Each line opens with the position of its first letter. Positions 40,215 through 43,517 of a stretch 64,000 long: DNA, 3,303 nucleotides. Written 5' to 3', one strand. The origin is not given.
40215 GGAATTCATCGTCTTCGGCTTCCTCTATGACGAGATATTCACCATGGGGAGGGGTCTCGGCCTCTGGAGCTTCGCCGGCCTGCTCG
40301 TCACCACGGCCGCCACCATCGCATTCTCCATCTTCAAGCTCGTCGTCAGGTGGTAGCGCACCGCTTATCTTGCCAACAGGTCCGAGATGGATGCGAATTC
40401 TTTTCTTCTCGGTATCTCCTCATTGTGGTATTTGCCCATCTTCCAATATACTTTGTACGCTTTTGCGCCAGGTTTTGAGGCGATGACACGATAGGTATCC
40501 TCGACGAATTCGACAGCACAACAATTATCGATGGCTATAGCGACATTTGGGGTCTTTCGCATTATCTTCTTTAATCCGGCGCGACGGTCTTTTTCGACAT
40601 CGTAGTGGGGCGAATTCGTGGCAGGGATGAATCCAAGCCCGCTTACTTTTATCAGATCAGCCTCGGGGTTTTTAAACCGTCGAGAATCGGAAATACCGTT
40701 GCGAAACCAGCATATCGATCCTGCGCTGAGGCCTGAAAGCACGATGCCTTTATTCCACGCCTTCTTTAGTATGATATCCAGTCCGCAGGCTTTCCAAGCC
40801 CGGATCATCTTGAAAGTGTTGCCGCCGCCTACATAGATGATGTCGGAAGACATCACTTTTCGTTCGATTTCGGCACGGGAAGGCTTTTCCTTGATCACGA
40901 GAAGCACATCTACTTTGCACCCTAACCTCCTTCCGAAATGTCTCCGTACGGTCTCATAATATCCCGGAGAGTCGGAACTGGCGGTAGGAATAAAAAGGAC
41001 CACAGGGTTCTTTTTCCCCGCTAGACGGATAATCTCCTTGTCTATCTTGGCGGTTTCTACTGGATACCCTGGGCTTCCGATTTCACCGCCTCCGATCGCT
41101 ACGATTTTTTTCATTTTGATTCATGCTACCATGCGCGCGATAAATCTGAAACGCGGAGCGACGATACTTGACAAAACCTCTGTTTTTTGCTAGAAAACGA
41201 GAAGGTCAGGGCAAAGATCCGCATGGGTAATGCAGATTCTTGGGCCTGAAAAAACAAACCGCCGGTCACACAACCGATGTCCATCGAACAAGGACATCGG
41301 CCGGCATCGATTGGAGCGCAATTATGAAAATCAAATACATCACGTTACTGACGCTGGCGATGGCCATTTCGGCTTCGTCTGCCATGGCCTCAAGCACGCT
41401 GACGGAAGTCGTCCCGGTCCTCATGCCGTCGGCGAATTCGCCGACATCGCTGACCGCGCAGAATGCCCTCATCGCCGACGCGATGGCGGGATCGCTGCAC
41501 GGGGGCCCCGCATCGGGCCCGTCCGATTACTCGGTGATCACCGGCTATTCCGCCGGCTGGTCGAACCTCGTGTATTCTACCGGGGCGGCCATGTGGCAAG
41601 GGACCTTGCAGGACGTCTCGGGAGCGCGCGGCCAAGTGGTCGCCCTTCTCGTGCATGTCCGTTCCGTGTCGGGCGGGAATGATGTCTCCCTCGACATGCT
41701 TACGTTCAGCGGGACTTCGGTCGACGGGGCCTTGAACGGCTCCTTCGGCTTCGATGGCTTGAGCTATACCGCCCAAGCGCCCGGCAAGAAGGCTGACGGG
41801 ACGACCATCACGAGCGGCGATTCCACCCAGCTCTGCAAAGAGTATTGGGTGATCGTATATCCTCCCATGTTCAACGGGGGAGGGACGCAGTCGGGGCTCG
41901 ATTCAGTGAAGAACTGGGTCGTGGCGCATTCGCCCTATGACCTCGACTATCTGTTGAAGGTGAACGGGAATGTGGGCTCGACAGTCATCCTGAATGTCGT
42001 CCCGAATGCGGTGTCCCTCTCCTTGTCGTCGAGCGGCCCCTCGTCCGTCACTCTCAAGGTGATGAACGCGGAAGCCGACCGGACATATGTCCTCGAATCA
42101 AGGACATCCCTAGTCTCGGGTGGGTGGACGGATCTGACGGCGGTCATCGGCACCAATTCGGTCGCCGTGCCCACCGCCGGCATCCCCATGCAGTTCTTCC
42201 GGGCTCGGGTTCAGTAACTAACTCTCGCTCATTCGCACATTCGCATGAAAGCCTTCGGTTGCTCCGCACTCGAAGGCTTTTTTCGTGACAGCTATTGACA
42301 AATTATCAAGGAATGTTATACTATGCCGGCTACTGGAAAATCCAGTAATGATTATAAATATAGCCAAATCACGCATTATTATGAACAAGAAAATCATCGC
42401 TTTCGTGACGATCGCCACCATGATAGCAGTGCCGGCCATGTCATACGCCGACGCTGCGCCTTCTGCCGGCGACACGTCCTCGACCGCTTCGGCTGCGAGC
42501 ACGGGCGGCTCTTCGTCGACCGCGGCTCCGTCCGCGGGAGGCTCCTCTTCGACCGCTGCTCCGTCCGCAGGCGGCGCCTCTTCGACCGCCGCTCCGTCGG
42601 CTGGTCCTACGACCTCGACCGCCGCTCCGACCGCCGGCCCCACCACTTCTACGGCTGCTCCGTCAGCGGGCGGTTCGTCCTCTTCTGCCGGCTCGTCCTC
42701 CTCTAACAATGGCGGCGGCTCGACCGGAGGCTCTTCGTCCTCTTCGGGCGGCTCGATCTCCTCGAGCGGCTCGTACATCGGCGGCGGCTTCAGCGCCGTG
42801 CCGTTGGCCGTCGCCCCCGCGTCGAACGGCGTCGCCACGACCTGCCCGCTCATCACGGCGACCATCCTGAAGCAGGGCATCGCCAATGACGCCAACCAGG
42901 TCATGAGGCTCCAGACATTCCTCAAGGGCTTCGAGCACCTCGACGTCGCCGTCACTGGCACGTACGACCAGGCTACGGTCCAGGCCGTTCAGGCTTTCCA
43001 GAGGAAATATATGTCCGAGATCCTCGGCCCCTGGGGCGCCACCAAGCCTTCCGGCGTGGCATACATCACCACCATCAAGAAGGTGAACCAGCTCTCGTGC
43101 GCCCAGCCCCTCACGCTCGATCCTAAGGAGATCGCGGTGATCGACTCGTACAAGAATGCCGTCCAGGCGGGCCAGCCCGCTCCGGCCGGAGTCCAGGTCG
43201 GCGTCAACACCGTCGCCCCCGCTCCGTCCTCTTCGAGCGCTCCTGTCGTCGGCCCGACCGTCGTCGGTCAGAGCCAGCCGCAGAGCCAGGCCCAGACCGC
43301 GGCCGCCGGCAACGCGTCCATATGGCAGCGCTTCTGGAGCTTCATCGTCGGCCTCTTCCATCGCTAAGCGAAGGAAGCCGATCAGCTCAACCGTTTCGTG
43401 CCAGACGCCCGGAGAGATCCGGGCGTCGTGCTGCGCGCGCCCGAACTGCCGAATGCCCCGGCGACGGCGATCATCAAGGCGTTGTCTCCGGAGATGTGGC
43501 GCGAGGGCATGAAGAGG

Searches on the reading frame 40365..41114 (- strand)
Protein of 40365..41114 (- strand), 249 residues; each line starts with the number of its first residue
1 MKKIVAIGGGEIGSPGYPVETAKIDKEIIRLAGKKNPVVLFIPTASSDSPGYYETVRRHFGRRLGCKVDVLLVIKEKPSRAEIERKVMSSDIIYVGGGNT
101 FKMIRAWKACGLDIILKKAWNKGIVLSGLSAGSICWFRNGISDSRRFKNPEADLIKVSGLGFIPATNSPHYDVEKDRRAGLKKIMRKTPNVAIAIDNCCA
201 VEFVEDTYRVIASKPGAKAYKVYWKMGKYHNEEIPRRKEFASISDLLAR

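Call 78: search_protein_families(library=pfam, proteins=[window:40365-41114:-], max_evalue=0.001)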
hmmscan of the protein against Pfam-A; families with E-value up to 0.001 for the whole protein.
window:40365-41114:- (249 aa): 1 family
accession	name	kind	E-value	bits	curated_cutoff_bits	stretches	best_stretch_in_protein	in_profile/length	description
PF03575.23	Peptidase_S51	-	8.7e-47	159.9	23.9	1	6-210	3-205/206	Peptidase family S51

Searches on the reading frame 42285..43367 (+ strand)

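Call 78: search_protein_families(library=pfam, proteins=[window:42285-43367:+], max_evalue=0.001)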
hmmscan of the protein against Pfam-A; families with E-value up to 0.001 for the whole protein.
window:42285-43367:+ (360 aa): 1 family
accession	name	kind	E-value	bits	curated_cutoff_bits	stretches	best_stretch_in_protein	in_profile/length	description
PF01471.23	PG_binding_1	-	5.6e-07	30.1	23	1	204-242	3-41/57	Putative peptidoglycan binding domain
